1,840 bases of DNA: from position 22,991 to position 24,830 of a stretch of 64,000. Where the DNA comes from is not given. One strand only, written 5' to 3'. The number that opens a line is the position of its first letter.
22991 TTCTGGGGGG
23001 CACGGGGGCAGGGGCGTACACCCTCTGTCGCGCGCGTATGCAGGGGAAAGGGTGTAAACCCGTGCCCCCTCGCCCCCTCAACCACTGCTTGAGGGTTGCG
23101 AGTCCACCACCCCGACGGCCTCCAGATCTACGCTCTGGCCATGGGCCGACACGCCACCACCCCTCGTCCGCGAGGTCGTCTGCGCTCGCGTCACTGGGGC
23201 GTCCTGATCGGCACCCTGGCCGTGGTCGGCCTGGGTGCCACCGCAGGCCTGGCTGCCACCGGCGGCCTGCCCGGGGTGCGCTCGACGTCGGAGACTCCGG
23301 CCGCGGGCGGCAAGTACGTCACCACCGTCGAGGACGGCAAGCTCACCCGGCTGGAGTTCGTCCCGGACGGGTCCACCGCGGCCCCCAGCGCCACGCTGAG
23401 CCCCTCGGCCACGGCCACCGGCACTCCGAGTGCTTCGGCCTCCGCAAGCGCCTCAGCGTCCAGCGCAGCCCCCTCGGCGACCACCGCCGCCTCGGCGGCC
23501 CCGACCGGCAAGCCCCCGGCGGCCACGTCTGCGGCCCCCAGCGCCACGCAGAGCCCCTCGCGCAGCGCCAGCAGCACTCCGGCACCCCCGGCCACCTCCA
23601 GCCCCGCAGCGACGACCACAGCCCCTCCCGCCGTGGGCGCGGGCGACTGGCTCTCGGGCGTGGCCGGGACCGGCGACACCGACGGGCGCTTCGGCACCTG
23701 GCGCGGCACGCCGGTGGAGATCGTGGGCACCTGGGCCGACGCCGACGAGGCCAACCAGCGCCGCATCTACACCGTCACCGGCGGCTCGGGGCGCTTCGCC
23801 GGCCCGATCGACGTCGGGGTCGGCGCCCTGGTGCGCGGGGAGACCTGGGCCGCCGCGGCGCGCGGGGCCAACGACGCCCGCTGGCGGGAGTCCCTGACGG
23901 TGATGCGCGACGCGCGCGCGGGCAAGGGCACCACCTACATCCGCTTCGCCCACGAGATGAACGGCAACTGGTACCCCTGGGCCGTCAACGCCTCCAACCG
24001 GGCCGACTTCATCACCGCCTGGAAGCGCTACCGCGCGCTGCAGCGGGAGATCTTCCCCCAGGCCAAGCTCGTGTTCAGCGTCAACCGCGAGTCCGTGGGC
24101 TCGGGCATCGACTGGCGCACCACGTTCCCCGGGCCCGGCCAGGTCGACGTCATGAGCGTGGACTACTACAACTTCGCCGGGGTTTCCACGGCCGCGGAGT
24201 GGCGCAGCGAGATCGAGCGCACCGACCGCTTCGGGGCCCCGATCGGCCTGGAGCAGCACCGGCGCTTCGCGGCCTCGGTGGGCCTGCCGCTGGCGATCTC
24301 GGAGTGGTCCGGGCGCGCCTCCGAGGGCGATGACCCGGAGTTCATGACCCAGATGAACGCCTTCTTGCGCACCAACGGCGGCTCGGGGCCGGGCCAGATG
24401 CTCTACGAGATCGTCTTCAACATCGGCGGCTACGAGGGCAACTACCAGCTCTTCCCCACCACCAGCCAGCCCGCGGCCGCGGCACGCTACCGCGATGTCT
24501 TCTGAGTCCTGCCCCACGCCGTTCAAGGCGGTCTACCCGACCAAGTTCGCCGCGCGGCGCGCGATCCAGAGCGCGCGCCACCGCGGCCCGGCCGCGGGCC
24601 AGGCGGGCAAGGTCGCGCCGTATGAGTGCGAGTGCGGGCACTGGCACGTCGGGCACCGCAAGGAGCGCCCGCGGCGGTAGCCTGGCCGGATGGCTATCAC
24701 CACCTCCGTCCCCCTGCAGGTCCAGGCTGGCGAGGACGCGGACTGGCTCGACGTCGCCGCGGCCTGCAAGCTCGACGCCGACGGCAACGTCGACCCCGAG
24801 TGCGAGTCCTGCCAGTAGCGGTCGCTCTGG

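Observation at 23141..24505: Second, unrelated glycoside hydrolase (GH26-like) with a signal anchor, just past the lysis cassette and R1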

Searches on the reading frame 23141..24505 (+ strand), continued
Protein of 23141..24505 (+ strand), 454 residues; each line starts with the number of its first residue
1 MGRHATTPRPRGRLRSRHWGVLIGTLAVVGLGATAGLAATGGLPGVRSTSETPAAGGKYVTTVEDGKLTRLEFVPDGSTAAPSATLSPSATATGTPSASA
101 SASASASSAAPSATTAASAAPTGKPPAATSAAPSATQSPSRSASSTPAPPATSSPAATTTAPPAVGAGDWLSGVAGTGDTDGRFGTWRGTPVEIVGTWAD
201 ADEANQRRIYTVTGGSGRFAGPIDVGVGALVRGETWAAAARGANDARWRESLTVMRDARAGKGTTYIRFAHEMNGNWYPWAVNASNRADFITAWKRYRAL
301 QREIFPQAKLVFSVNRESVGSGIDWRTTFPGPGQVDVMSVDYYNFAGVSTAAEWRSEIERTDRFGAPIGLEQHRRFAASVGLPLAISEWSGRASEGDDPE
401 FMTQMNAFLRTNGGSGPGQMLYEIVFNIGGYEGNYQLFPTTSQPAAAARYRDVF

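Call 47: find_encoding_contigs(protein=P0002, flank=3000, max_places=4)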
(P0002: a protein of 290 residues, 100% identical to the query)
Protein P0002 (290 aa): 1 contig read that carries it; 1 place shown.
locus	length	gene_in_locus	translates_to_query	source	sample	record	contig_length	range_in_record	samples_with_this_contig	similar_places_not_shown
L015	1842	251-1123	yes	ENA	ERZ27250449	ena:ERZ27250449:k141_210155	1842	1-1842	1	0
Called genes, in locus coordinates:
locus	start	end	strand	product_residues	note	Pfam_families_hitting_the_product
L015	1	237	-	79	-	?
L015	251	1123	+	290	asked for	-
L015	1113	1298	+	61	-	-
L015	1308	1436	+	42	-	-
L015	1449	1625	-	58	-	-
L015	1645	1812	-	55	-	-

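Call 60: find_encoding_contigs(protein=P0072, flank=10000, max_places=1)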
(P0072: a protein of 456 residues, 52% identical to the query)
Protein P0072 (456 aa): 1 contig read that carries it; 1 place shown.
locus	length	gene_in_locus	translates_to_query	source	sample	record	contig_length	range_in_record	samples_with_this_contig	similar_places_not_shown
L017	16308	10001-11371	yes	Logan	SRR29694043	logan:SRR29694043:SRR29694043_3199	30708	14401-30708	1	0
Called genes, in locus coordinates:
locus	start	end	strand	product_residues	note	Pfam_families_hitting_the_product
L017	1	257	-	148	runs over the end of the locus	PF16259:DUF4913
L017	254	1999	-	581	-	PF02534:T4SS-DNA_transf, PF10412:TrwB_AAD_bind, PF12696:TraG-D_C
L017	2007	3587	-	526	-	-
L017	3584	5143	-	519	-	-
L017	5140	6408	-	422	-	-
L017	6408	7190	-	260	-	PF26526:DUF8175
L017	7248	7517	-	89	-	-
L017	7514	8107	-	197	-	-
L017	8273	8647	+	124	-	-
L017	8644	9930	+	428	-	-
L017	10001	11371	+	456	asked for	-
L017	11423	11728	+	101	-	-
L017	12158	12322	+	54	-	PF01758:SBF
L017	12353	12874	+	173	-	-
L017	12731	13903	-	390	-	PF00069:Pkinase, PF07714:PK_Tyr_Ser-Thr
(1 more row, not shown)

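Call 61: find_encoding_contigs(protein=P0008, flank=10000, max_places=1)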
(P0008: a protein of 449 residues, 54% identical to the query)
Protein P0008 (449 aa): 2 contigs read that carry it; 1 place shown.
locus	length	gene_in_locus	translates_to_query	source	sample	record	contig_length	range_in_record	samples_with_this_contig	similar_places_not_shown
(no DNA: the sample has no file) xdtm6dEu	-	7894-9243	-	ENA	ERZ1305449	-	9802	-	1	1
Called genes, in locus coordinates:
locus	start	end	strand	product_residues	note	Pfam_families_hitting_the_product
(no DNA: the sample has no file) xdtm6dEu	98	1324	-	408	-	PF04551:GcpE, PF26540:GcpE_C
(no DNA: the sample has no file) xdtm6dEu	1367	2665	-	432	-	PF02163:Peptidase_M50, PF00595:PDZ (weak), PF14685:PDZ_Tricorn (weak), PF13180:PDZ_2, PF17820:PDZ_6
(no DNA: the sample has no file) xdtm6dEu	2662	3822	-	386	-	PF02670:DXP_reductoisom, PF08436:DXP_redisom_C, PF13288:DXPR_C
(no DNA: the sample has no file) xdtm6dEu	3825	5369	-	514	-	PF01148:CTP_transf_1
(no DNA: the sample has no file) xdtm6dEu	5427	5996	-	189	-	PF01765:RRF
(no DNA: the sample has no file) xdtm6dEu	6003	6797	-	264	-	PF00889:EF_TS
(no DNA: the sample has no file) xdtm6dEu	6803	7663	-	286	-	PF00318:Ribosomal_S2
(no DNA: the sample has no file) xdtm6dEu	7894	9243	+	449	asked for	PF02156:Glyco_hydro_26 (weak)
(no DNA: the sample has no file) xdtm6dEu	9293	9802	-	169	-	?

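Call 62: find_encoding_contigs(protein=P0003, flank=10000, max_places=1)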
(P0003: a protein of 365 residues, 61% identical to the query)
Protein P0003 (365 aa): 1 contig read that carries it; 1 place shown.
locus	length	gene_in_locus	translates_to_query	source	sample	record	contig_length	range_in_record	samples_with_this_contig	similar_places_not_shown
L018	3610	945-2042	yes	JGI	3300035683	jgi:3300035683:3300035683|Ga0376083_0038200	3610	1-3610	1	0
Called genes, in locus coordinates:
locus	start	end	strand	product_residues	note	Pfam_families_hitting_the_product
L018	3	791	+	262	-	?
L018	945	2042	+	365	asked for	PF02156:Glyco_hydro_26 (weak)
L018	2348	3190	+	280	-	PF01656:CbiA, PF02374:ArsA_ATPase (weak), PF06564:CBP_BcsQ (faint), PF09140:MipZ (faint), PF10609:ParA, PF13614:AAA_31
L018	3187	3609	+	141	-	?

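Call 66: fold_search(model_id=the predicted structure, library=viral)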
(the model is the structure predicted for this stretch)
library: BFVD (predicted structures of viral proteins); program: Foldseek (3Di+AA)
matches with E <= 10: 362; with E <= 0.001: 2
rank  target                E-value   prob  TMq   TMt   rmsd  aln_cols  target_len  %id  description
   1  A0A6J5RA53            5.3e-06  1.00  0.39  0.43  10.5       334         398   15  Glycoside hydrolase, family 5 [uncultured Caudovirales phage]
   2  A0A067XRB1            3.5e-04  1.00  0.37  0.42   7.7       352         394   15  (no name in the UniProt tables at hand)
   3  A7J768                2.7e-03  0.99  0.32  0.33   7.5       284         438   12  Uncharacterized protein N364R [Paramecium bursaria Chlorella virus FR483]
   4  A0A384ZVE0            3.4e-03  0.89  0.25  0.22  23.4       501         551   12  (no name in the UniProt tables at hand)
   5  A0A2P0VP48            8.7e-03  0.91  0.29  0.35   8.3       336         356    8  Alpha-galactosidase [Tetraselmis virus 1]
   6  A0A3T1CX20            2.5e-02  0.95  0.39  0.38   9.2       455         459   12  Beta-galactosidase [Acanthamoeba castellanii medusavirus J1]
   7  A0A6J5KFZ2            4.7e-02  0.87  0.24  0.23   5.7       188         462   13  Uncharacterized protein [uncultured Caudovirales phage]
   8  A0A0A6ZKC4            9.0e-02  1.00  0.07  0.24   2.1        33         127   30  Virion protein [Proteus phage PM16]
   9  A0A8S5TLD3            1.2e-01  0.25  0.21  0.16  20.5       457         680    8  Uncharacterized protein [Siphoviridae sp. ctTIi48]
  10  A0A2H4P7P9            2.4e-01  0.44  0.24  0.09   7.5       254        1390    9  Uncharacterized protein [Pseudomonas phage uligo]
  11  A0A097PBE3            2.9e-01  0.38  0.24  0.26   8.3       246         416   10  Non-contractile tail sheath TIM barrel domain-containing protein [Delftia phage RG-2014]
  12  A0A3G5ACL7            3.2e-01  0.35  0.30  0.29   7.1       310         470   11  Carbohydrate binding domain-containing protein [Hyperionvirus sp.]
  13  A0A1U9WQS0            3.2e-01  0.21  0.25  0.13   8.3       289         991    9  Glycosylase [Geobacillus phage TP-84]
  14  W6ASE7                4.3e-01  0.21  0.25  0.14   9.1       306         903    9  Putative capsid and scaffold protein [Acinetobacter phage IMEAB3]
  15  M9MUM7                5.1e-01  0.25  0.07  0.07  15.7        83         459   18  (no name in the UniProt tables at hand)
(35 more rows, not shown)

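Call 68: search_protein_families(library=pfam, proteins=[L004:8942-10924:+, L004:6611-8635:+, L005:7679-11410:+, L004:11280-12089:+, L004:10934-11794:+, L004:6027-6608:+], max_evalue=0.01)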
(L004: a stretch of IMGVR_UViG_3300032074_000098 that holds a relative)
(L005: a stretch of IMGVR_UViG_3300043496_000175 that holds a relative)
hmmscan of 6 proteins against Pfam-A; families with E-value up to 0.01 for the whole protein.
L004:8942-10924:+ (660 aa): 1 family
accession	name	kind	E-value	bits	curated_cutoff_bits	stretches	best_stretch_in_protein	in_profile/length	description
PF00150.24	Cellulase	-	0.0015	18.5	23.5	1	538-606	194-259/272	Cellulase (glycosyl hydrolase family 5)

L004:6611-8635:+ (674 aa): 0 families

L005:7679-11410:+ (1243 aa): 3 families
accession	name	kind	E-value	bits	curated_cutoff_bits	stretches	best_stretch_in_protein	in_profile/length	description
PF18338.7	BppL_N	-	3.2e-06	27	25.8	1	329-348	2-21/25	Lower baseplate protein N-terminal domain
PF00704.34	Glyco_hydro_18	-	0.002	18.3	29.6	1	591-679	26-116/317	Glycosyl hydrolases family 18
PF02156.21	Glyco_hydro_26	-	0.0053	16.6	20.2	0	1037-1118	153-233/311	Glycosyl hydrolase family 26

L004:11280-12089:+ (269 aa): 0 families

L004:10934-11794:+ (286 aa): 0 families

L004:6027-6608:+ (193 aa): 0 families

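Call 76: find_related_loci(query=A2, collection=genome_contigs, flank=10000)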
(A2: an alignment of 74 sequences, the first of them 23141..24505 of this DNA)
Query A2 (454 aa) in genome_contigs; peptide patterns used: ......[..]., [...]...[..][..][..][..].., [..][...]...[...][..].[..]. (x = any residue, [..] = any of these).
600 stretches matched a pattern (row limit reached: there are more); 449 encode a relative of the query (tblastn E <= 1e-3); the best 80 are kept; 72 distinct loci.
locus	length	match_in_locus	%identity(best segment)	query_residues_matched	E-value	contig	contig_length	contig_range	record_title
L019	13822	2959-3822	57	170-454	2e-103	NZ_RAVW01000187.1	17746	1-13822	Corallococcus exercitus strain AB043A NODE_187_17746_cov_11.2194_ID_16747, whole genome shotgun sequence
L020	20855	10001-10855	57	170-451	1e-103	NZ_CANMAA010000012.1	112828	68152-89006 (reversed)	Uncultured Pseudokineococcus sp. isolate 4-144.fasta NODE_12, whole genome shotgun sequence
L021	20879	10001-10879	55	167-454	2e-101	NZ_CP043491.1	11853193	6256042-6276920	Cystobacter fuscus strain Cbf 10 chromosome, complete genome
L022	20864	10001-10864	56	170-454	2e-101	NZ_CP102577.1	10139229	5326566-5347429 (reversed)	Corallococcus exercitus strain SDU142 chromosome, complete genome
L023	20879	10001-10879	56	165-454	3e-102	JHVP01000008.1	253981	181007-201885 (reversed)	Geodermatophilaceae bacterium URHA0031 N543DRAFT_scaffold00008.8_C, whole genome shotgun sequence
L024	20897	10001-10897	54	159-454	7e-101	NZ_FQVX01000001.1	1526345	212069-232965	Geodermatophilus nigrescens strain DSM 45408, whole genome shotgun sequence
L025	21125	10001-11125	46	74-454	2e-100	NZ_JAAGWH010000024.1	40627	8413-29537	Modestobacter muralis strain DSM 100205 Scaffold4_2, whole genome shotgun sequence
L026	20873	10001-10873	54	167-454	9e-100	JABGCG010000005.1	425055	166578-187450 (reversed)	Blastococcus sp. CPCC 205250 Scaffold5_1, whole genome shotgun sequence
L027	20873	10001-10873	55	167-454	2e-99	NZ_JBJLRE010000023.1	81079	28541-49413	Kineococcus gynurae strain NBRC 103943 NODE_23_length_81079_cov_59.936975, whole genome shotgun sequence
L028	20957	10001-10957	50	140-454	1e-97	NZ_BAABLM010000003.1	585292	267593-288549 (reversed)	Frondihabitans cladoniiphilus strain JCM 18956 sequence03, whole genome shotgun sequence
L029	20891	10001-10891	54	159-454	6e-98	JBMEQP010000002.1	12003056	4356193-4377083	Cystobacter fuscus strain NCWS contig_1, whole genome shotgun sequence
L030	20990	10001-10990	50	120-454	1e-97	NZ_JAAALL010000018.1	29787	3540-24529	Kineococcus vitellinus strain T13 NODE_18_length_29787_cov_11.824107, whole genome shotgun sequence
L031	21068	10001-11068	51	114-454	2e-97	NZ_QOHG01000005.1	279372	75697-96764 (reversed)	Blastococcus sp. TF02A-26 NODE_5_length_279372_cov_648.842633, whole genome shotgun sequence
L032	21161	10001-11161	46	99-451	2e-97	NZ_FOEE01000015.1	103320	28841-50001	Trujillonella endophytica strain DSM 45413, whole genome shotgun sequence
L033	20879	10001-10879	53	165-454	4e-97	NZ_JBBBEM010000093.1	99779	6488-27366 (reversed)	Kineococcus sp. G2 contig93, whole genome shotgun sequence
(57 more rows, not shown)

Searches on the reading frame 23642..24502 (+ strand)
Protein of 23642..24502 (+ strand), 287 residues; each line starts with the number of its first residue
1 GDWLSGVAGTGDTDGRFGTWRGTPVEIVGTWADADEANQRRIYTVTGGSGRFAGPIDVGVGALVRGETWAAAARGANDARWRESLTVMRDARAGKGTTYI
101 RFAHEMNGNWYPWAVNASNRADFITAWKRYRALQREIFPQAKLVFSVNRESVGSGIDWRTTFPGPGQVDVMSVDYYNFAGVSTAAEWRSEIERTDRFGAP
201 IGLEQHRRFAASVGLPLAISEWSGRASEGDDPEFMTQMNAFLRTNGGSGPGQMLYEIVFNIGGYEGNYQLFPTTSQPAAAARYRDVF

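Call 87: search_dna_similar(query=window:23642-24502:+, collection=phages, mode=protein, max_evalue=10, max_rows=10)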
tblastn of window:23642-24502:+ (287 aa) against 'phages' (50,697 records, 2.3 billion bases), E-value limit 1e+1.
Records with a match: 1; places in all: 1; records where one place covers at least 80% of the query: 0.
Best place of each record, by identity: <60% 1.
By first word of the organism name: Caudovirales 1.
By host as written in the record: - 1.
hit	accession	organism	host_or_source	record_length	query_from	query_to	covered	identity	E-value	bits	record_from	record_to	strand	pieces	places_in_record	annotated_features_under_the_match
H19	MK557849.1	Caudovirales GX15bay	mangrove soil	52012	86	178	32%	35.3%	2e-4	88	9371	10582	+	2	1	endoglucanase | mannanase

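Call 88: get_annotated_region(hit=H19, flank=6000)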
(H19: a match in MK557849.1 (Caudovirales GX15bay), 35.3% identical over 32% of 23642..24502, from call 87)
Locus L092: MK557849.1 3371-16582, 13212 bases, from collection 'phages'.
description: Caudovirales GX15bay, complete genome.
organism: Caudovirales GX15bay (NCBI taxid 2530034)
taxonomy: Viruses; Duplodnaviria; Heunggongvirae; Uroviricota; Caudoviricetes
host: -; source: mangrove soil; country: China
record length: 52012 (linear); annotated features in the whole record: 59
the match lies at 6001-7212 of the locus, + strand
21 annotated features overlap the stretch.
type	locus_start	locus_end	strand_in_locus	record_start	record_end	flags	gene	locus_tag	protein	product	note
CDS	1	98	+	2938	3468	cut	-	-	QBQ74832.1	hypothetical protein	-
CDS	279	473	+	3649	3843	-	-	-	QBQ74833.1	tanscription factor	-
CDS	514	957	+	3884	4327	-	-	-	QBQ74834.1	tail assembly-like protein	-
CDS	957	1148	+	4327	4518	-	-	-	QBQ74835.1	hypothetical protein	-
CDS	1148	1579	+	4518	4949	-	-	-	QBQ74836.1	hypothetical protein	-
CDS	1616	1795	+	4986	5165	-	-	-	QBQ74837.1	hypothetical protein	-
CDS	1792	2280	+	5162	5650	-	-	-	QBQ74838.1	hypothetical protein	-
CDS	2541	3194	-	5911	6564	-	-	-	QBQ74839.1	hypothetical protein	-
CDS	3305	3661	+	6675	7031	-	-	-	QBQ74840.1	hypothetical protein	-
CDS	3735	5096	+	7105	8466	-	-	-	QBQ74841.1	glycosyltransferase family 2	-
CDS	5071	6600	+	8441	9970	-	-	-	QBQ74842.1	endoglucanase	-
CDS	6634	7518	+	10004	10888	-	-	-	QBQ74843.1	mannanase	-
CDS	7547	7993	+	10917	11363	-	-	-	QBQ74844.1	hypothetical protein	-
CDS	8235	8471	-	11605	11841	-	-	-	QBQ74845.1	hypothetical protein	-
CDS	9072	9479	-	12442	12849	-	-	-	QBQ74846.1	hypothetical protein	-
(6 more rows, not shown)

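Call 90: search_protein_families(library=pfam, proteins=[L092:6634-7518:+, L092:5071-6600:+], max_evalue=0.01)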
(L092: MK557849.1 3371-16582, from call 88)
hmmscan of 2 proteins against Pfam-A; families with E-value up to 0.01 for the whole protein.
L092:6634-7518:+ (294 aa): 1 family
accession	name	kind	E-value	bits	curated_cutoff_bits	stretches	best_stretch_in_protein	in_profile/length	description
PF02156.21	Glyco_hydro_26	-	1.7e-10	41.2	20.2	1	94-195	138-232/311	Glycosyl hydrolase family 26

L092:5071-6600:+ (509 aa): 1 family
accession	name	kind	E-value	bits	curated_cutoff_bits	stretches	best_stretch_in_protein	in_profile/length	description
PF02156.21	Glyco_hydro_26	-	1.6e-13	51.2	20.2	1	291-409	135-241/311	Glycosyl hydrolase family 26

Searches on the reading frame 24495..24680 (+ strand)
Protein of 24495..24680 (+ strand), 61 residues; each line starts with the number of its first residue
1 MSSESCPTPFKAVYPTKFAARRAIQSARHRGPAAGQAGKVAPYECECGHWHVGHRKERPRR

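Call 3: search_protein_families(library=pfam, proteins=[window:24495-24680:+], max_evalue=0.1)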
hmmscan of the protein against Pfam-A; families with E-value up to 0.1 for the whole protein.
window:24495-24680:+ (61 aa): 1 family
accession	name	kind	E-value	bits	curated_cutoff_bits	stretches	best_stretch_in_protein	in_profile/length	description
PF04957.18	RMF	-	0.015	15.8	27.9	1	17-58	2-49/53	Ribosome modulation factor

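Call 4: search_protein_families(library=phrogs, proteins=[window:24495-24680:+], max_evalue=0.01)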
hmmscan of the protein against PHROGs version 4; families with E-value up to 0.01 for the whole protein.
window:24495-24680:+ (61 aa): 6 families
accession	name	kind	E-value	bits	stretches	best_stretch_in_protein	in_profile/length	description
phrog_16009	-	unknown function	5.2e-09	37.7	1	4-53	23-72/84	-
phrog_3424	-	unknown function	4.1e-08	34.3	1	3-53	6-62/95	-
phrog_9124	-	unknown function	0.0022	19.4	1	5-61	11-64/74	-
phrog_14788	-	unknown function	0.0023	19.3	1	11-58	15-60/71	-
phrog_21566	-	unknown function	0.0041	18.3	1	5-55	54-103/107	-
phrog_15216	-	unknown function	0.0078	17.2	1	11-60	18-66/78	-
